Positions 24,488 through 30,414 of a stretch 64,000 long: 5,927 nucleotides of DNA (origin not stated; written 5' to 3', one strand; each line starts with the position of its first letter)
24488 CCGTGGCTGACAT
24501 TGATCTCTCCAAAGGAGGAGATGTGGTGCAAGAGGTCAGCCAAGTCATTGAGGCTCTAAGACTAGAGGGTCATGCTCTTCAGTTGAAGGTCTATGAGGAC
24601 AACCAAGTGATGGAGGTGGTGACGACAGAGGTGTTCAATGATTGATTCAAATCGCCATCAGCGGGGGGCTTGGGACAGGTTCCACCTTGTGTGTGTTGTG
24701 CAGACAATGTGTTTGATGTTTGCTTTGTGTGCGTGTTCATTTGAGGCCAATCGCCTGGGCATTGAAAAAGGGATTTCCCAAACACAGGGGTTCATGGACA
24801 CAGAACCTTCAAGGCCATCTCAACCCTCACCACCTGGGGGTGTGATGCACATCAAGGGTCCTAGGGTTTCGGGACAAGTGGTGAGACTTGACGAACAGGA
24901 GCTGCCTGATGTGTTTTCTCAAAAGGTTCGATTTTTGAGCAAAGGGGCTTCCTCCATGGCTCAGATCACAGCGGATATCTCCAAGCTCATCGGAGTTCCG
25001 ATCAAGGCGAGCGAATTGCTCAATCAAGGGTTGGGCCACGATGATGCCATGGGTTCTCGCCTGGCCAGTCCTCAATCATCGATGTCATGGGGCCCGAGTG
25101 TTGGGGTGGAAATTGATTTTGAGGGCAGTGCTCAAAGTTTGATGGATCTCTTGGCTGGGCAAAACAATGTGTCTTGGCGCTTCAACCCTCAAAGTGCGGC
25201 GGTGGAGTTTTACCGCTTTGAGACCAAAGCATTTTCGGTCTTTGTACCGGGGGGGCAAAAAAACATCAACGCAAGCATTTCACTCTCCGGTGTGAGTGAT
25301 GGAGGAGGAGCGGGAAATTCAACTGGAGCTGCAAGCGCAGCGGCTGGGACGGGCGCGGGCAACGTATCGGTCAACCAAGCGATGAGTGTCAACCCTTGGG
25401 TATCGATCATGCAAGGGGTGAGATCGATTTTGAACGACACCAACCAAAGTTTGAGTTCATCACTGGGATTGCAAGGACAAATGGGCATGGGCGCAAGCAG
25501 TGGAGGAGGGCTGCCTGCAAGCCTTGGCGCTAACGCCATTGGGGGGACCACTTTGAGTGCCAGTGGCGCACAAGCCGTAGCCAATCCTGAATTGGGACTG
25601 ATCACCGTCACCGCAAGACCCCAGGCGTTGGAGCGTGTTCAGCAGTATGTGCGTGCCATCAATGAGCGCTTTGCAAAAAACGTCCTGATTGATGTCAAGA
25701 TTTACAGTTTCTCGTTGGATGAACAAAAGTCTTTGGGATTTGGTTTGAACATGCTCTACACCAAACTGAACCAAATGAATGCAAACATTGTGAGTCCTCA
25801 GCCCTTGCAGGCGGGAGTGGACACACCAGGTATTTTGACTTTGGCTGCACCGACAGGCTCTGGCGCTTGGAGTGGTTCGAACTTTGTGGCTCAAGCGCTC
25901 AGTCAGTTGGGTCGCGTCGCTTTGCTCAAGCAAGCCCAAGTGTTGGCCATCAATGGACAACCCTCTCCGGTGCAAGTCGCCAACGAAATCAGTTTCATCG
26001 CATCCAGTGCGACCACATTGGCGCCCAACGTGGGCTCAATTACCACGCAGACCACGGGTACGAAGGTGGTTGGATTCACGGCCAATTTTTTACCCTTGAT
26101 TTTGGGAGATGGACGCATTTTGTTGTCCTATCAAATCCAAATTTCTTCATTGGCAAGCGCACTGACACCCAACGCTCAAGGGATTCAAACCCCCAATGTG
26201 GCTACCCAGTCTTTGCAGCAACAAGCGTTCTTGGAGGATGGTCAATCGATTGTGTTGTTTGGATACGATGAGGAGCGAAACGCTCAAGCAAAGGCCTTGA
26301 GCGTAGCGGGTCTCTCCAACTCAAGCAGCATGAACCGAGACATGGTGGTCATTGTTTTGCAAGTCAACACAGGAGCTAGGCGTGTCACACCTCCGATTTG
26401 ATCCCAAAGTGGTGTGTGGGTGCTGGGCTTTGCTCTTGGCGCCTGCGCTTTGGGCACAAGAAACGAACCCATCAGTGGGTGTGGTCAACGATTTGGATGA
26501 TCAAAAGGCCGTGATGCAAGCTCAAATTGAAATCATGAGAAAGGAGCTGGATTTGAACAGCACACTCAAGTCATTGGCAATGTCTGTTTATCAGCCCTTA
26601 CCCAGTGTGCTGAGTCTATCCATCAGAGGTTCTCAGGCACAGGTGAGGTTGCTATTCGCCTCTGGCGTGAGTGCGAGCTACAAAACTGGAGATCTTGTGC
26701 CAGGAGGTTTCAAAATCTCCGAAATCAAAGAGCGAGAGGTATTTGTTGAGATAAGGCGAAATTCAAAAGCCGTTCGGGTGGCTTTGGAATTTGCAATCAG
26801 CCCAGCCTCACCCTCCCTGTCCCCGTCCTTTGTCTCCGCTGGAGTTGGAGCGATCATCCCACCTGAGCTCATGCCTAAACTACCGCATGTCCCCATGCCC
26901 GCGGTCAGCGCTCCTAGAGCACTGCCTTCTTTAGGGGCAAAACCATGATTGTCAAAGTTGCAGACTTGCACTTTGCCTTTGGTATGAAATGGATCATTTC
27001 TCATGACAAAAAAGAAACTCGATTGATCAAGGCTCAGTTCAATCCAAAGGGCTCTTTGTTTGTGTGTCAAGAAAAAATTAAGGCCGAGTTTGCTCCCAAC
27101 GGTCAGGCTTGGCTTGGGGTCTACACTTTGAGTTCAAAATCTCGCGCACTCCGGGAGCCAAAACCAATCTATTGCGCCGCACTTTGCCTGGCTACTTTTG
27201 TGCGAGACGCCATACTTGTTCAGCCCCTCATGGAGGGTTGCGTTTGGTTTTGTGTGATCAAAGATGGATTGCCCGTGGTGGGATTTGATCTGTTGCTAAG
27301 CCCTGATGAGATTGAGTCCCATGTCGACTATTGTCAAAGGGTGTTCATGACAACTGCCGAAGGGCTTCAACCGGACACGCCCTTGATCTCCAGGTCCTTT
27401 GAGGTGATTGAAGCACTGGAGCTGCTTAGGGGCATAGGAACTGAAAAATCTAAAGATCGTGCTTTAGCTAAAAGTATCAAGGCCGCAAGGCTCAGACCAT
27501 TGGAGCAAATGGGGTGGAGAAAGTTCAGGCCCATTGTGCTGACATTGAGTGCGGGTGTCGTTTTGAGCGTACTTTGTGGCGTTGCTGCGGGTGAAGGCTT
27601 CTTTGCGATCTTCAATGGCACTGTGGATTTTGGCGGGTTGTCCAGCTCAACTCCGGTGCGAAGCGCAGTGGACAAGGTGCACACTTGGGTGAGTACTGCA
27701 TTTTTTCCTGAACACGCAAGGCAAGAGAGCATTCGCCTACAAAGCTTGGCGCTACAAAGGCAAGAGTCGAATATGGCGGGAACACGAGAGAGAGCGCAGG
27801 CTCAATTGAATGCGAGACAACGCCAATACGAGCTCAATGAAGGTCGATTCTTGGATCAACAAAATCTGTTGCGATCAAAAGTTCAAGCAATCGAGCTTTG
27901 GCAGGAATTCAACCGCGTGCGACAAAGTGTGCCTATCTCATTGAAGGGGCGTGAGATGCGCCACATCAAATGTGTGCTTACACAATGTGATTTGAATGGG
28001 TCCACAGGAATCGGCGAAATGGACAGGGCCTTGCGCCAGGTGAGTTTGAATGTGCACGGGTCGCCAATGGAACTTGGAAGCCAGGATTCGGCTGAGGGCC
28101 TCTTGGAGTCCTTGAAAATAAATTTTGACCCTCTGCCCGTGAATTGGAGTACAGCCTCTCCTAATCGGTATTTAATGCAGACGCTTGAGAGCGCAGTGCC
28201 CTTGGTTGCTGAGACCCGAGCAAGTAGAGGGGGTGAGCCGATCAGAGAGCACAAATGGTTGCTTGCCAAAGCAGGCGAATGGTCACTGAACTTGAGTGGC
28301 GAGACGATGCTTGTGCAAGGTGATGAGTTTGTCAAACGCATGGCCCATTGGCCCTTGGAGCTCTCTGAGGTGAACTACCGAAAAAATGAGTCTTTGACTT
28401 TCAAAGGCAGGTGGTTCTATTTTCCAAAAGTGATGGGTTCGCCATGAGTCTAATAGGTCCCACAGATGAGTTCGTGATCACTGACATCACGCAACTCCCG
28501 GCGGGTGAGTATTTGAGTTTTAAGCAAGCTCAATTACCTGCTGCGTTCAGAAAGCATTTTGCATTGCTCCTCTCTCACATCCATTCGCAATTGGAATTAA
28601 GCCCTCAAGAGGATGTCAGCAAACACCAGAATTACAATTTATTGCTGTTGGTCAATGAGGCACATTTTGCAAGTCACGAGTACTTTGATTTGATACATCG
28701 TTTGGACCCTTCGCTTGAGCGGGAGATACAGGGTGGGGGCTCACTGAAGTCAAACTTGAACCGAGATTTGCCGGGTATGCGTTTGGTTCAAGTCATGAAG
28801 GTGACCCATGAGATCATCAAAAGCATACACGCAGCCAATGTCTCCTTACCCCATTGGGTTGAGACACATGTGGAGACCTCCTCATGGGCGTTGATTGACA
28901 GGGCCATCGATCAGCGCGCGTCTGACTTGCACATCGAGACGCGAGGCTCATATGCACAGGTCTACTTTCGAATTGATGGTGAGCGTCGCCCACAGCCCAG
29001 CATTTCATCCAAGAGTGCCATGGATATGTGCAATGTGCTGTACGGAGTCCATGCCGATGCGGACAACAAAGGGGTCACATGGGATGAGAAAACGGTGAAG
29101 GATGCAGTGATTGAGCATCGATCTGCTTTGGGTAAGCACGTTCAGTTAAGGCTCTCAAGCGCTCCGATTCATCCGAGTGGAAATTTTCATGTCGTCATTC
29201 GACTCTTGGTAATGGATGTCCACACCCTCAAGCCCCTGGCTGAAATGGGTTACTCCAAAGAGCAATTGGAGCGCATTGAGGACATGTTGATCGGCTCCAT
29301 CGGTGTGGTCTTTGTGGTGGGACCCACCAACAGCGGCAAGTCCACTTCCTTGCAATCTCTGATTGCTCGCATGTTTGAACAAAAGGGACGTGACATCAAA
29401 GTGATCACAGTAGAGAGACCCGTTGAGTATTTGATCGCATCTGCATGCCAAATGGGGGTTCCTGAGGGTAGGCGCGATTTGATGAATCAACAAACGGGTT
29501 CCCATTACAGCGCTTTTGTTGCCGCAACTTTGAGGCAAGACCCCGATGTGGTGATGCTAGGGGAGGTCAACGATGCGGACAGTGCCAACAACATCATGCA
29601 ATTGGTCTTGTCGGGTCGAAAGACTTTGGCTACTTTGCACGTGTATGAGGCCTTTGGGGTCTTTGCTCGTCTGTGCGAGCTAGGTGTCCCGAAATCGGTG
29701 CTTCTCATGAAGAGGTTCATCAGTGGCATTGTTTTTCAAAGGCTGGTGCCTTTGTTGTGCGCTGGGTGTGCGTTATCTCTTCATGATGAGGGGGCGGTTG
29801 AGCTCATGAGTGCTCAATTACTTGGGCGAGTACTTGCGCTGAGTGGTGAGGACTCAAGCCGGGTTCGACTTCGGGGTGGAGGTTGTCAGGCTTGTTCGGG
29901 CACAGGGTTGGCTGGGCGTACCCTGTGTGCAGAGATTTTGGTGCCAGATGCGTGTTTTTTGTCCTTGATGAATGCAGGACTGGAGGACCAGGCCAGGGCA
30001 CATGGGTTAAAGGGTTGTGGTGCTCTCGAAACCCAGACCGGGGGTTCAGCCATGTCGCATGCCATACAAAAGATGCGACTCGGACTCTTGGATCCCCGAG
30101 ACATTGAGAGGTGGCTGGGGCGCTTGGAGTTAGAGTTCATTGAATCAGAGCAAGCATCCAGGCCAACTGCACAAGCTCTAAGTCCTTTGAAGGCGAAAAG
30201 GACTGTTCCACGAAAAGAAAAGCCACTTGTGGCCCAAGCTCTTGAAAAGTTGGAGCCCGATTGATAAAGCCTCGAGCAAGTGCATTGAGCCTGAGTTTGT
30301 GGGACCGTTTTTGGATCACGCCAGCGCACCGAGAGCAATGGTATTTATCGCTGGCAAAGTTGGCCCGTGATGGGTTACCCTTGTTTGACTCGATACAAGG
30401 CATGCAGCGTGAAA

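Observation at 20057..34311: Hybrid machine: a bare VirB8-VirB9-VirB10 T4SS core joined in one operon to a type IVb pilus system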

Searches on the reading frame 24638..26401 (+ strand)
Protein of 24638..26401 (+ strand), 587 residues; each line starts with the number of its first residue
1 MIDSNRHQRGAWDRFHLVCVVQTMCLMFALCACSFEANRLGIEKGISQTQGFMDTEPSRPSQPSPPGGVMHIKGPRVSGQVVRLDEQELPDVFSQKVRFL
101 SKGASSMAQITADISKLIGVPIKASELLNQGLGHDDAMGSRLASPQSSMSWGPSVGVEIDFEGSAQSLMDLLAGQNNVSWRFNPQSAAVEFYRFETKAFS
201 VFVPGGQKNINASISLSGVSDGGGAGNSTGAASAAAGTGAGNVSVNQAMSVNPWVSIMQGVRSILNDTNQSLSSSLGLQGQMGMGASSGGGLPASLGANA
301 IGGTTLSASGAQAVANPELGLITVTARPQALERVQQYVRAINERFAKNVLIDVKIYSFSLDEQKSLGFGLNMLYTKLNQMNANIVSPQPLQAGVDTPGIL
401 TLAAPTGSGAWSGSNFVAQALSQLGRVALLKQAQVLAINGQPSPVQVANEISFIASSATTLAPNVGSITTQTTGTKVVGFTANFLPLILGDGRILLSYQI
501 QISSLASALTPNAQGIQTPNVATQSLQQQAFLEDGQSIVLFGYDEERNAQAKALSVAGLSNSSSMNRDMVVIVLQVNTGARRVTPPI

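Call 4: search_protein_families(library=pfam, proteins=[window:24638-26401:+], max_evalue=0.01)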
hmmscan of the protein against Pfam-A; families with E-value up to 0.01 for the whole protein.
window:24638-26401:+ (587 aa): 2 families
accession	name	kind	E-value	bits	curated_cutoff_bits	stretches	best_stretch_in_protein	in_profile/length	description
PF00263.26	Secretin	-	6.3e-14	52.4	27.5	1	420-551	1-130/169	Bacterial type II and III secretion system protein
PF03958.22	Secretin_N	-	0.00091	19.8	28.2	1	269-341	22-63/69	Bacterial type II/III secretion system short domain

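Call 6: search_protein_families(library=ncbifam, proteins=[window:24638-26401:+], max_evalue=0.01)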
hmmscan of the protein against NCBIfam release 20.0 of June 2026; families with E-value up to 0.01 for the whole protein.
window:24638-26401:+ (587 aa): 6 families
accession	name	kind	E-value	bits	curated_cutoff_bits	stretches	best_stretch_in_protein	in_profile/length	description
TIGR02520.1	pilus_B_mal_scr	equivalog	7.1e-55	186.5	287.65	2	306-574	232-507/513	PilN family type IVB pilus formation outer membrane protein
TIGR02519.1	pilus_MshL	equivalog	7.4e-23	81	250.2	1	315-552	3-253/290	pilus (MSHA type) biogenesis protein MshL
TIGR02517.1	type_II_gspD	equivalog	4.5e-10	38.6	351.35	1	257-543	249-544/600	type II secretion system secretin GspD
TIGR02516.1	type_III_yscC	equivalog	5.3e-07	28.6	238.45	1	307-552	195-424/463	type III secretion system outer membrane ring subunit SctC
TIGR02515.1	IV_pilus_PilQ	subfamily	9e-07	28.2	284.35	1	320-548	144-386/428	type IV pilus secretin PilQ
NF042912.1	Amuc_1098_fam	equivalog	0.0012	17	750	0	309-369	423-483/805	Amuc_1098 family type IV pilus outer membrane protein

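Call 99: search_dna_similar(query=window:24638-26401:+, collection=plasmids, mode=protein, max_evalue=1e-8, max_rows=40, rows=spread)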
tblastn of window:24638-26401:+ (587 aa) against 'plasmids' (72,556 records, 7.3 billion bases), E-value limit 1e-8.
Records with a match: 2719; places in all: 2741; records where one place covers at least 80% of the query: 1.
Best place of each record, by identity: <60% 2719.
By first word of the organism name: Escherichia 1701; Salmonella 484; Shigella 139; Klebsiella 74; Enterobacter 45; Pseudomonas 38; Burkholderia 32; Citrobacter 30; Yersinia 28; Serratia 21; and 47 more.
By predicted mobility (MOB-suite, as given by PLSDB): conjugative 2394; mobilizable 164; non-mobilizable 161.
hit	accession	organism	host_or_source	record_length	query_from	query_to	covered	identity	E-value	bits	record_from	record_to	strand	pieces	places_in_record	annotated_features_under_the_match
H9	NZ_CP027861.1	Ahniella affigens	whole organism,Sandy soil near a stream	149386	89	585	85%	22.5%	2e-22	109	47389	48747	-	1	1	PilN family type IVB pilus formation outer membrane protein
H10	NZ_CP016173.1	Bordetella flabilis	Homo sapiens,sputum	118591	320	574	43%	29.6%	1e-24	117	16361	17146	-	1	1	PilN family type IVB pilus formation outer membrane protein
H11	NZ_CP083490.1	Escherichia coli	Homo sapiens,blood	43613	312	574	45%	28.3%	2e-16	91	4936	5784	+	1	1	PilN family type IVB pilus formation outer membrane protein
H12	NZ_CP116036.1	Escherichia coli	Homo sapiens,Batceria culture,feces ...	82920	312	574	45%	28.3%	2e-16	91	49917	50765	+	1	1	PilN family type IVB pilus formation outer membrane protein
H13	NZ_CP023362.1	Escherichia coli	canine,whole organism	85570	312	574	45%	28.3%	2e-16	91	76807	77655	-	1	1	PilN family type IVB pilus formation outer membrane protein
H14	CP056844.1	Escherichia coli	culture,Wastewater influent sample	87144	312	574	45%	28.3%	2e-16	91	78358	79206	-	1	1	PilN family type IVB pilus formation outer membrane protein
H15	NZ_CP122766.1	Escherichia coli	Sus scrofa,feces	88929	312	574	45%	28.3%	2e-16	91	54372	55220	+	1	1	PilN family type IVB pilus formation outer membrane protein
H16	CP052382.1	Klebsiella pneumoniae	Homo sapiens,blood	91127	312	574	45%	28.3%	2e-16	91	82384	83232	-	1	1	PilN family type IVB pilus formation outer membrane protein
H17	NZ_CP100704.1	Salmonella enterica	Homo sapiens,stool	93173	312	574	45%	28.3%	2e-16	91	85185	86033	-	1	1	PilN family type IVB pilus formation outer membrane protein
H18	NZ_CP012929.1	Salmonella enterica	Homo sapiens,human stool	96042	312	574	45%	28.3%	2e-16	91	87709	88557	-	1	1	PilN family type IVB pilus formation outer membrane protein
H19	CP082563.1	Salmonella enterica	Chicken Breasts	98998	312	574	45%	28.3%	2e-16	91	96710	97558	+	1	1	PilN family type IVB pilus formation outer membrane protein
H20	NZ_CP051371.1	Salmonella enterica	turkey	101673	312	574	45%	28.3%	2e-16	91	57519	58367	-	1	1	PilN family type IVB pilus formation outer membrane protein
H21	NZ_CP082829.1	Escherichia coli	Homo sapiens,Swab from Wound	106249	312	574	45%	28.3%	2e-16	91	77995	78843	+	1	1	PilN family type IVB pilus formation outer membrane protein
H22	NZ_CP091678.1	Escherichia coli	river water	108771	312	574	45%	28.3%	2e-16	91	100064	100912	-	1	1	PilN family type IVB pilus formation outer membrane protein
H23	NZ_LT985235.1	Escherichia coli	-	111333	312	574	45%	28.3%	2e-16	91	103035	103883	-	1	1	PilN family type IVB pilus formation outer membrane protein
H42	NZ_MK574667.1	Escherichia coli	-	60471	320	552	40%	27.1%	2e-14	84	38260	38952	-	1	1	PilN family type IVB pilus formation outer membrane protein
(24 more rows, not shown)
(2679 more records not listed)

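Call 100: get_annotated_region(hit=H42, flank=16000)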
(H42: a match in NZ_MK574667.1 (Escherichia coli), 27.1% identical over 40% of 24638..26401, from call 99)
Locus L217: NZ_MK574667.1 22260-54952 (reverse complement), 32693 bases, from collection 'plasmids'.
description: Escherichia coli strain DRC-3 plasmid pDRC-3, complete sequence
organism: Escherichia coli (NCBI taxid 562)
taxonomy: Bacteria; Pseudomonadota; Gammaproteobacteria; Enterobacterales; Enterobacteriaceae; Escherichia; Escherichia coli
host: -; source: -; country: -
typing (MOB-suite, as given by PLSDB): conjugative; replicon IncI2; relaxase MOBP; mating-pair formation MPF_T
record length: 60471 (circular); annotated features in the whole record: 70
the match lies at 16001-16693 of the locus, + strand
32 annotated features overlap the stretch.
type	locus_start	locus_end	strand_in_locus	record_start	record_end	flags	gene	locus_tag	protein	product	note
CDS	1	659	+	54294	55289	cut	-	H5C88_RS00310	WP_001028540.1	type IV secretion system protein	-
CDS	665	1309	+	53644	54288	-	-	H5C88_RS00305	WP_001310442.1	type IV secretion system protein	-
CDS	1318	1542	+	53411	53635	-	-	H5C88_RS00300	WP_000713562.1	EexN family lipoprotein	-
CDS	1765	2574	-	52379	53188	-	-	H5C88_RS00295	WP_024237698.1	DUF5710 domain-containing protein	-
CDS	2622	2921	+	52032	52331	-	-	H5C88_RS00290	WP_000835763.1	TrbM/KikA/MpfK family conjugal transfer protein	-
CDS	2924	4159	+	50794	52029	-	-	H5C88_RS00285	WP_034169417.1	toxin co-regulated pilus biosynthesis Q family protein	-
CDS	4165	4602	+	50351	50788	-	pilM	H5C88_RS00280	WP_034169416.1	type IV pilus biogenesis protein PilM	-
CDS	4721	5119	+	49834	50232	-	-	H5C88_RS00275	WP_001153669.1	hypothetical protein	-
CDS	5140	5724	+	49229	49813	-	-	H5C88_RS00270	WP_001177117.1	lytic transglycosylase domain-containing protein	-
CDS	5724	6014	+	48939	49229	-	-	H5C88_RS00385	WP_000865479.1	conjugal transfer protein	-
CDS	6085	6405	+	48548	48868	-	-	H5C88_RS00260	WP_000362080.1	VirB3 family type IV secretion system protein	-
CDS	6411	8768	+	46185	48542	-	-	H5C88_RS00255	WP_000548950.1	VirB4 family type IV secretion system protein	-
CDS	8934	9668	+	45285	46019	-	-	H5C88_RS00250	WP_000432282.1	type IV secretion system protein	-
CDS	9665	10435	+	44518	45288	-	-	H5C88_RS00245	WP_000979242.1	TrbG/VirB9 family P-type conjugative transfer protein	-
CDS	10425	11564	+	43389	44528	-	-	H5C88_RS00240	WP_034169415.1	TrbI/VirB10 family protein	-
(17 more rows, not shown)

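Call 101: search_protein_families(library=pfam, proteins=[L217:2924-4159:+], max_evalue=0.05)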
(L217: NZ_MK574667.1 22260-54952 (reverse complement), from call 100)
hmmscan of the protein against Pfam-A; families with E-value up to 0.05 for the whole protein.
L217:2924-4159:+ (411 aa): 2 families
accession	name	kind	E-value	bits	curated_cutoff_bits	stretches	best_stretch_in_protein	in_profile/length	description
PF10671.14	TcpQ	-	8.7e-15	55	27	1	325-407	2-79/80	Toxin co-regulated pilus biosynthesis protein Q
PF21686.3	LigD_Prim-Pol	-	0.046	13.7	27.4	0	256-311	179-234/254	LigD, primase-polymerase domain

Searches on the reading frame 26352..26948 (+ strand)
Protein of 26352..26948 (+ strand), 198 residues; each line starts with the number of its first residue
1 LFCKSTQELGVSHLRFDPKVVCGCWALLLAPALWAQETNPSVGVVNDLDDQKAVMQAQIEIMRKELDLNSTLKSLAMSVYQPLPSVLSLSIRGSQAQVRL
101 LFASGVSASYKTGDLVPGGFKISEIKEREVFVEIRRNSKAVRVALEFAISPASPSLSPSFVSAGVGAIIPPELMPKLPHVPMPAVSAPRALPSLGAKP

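Call 4: search_protein_families(library=pfam, proteins=[window:26352-26948:+], max_evalue=0.01)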
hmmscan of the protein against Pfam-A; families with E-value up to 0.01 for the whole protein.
window:26352-26948:+ (198 aa): 0 families

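Call 6: search_protein_families(library=ncbifam, proteins=[window:26352-26948:+], max_evalue=0.01)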
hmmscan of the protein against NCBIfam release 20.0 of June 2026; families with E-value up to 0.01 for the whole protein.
window:26352-26948:+ (198 aa): 1 family
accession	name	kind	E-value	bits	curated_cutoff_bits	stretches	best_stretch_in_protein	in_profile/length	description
TIGR03021.1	pilP_fam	equivalog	7.6e-06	27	34.65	1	77-132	62-118/119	type IV pilus biogenesis protein PilP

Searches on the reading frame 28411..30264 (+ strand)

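Call 4: search_protein_families(library=pfam, proteins=[window:28411-30264:+], max_evalue=0.01)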
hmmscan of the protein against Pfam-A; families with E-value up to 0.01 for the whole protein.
window:28411-30264:+ (617 aa): 2 families
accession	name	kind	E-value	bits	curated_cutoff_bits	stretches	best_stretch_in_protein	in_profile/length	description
PF00437.27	T2SSE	-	7.4e-58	196.4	24.9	1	157-523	11-333/370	Type II/IV secretion system protein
PF25199.1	nSTAND_NTPase5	-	0.0016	18.7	34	0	298-339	42-81/145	Novel STAND NTPase 5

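Call 6: search_protein_families(library=ncbifam, proteins=[window:28411-30264:+], max_evalue=0.01)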
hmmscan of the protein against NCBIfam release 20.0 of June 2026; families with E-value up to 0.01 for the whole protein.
window:28411-30264:+ (617 aa): 21 families
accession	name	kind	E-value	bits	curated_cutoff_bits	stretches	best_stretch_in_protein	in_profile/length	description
TIGR02533.1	type_II_gspE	equivalog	5e-52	177.2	630.25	1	160-527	115-450/486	type II secretion system ATPase GspE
NF053534.1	T4PilAsmATPsTfpB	equivalog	5.1e-47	160.5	850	1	158-514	206-533/584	type IV pilus assembly ATPase TfpB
NF041000.1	ATPase_ComGA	equivalog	1.8e-39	135.3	300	1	161-447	3-266/267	competence type IV pilus ATPase ComGA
NF007755.0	PRK10436.1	equivalog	1.4e-37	129.5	617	1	158-510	89-406/465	type II secretion system protein GspE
TIGR02538.1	type_IV_pilB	equivalog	6.2e-37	127.4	675.65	1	162-510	189-509/564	type IV-A pilus assembly ATPase PilB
TIGR01420.1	pilT_fam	subfamily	3.3e-26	92.3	319.1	1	161-446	5-268/343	PilT/PilU family type 4a pilus ATPase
TIGR02525.1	plasmid_TraJ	equivalog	1.2e-17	63.9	368.3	1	276-424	132-272/372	plasmid transfer ATPase TraJ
TIGR02524.1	dot_icm_DotB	equivalog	1.6e-17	63.8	463.3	1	166-421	14-256/358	Dot/Icm type IV secretion system ATPase DotB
TIGR02782.1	TrbB_P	equivalog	8.9e-09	35.1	304.55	1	261-439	100-270/303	P-type conjugative transfer ATPase TrbB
TIGR02788.1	VirB11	equivalog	1.3e-08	34.3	249.95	1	298-426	145-267/308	P-type DNA transfer ATPase VirB11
TIGR03819.1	heli_sec_ATPase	hypoth_equivalog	1.5e-08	34.2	373.15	1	242-426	124-302/340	TadA family conjugal transfer-associated ATPase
NF053672.1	bindosome_BasE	exception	1.8e-08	33.6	1000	1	300-441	273-408/512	bindosome assembly system ATPase subunit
NF058587.1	archaellum_moto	equivalog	4.2e-08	32.4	550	1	299-422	277-394/527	archaellum flagellar ATPase motor FlaI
NF010425.0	PRK13851.1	equivalog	4.2e-06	25.9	461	1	281-423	146-282/344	type IV secretion system protein VirB11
NF010469.0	PRK13894.1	subfamily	6.9e-06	25.6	508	1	262-423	114-266/320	conjugal transfer ATPase TrbB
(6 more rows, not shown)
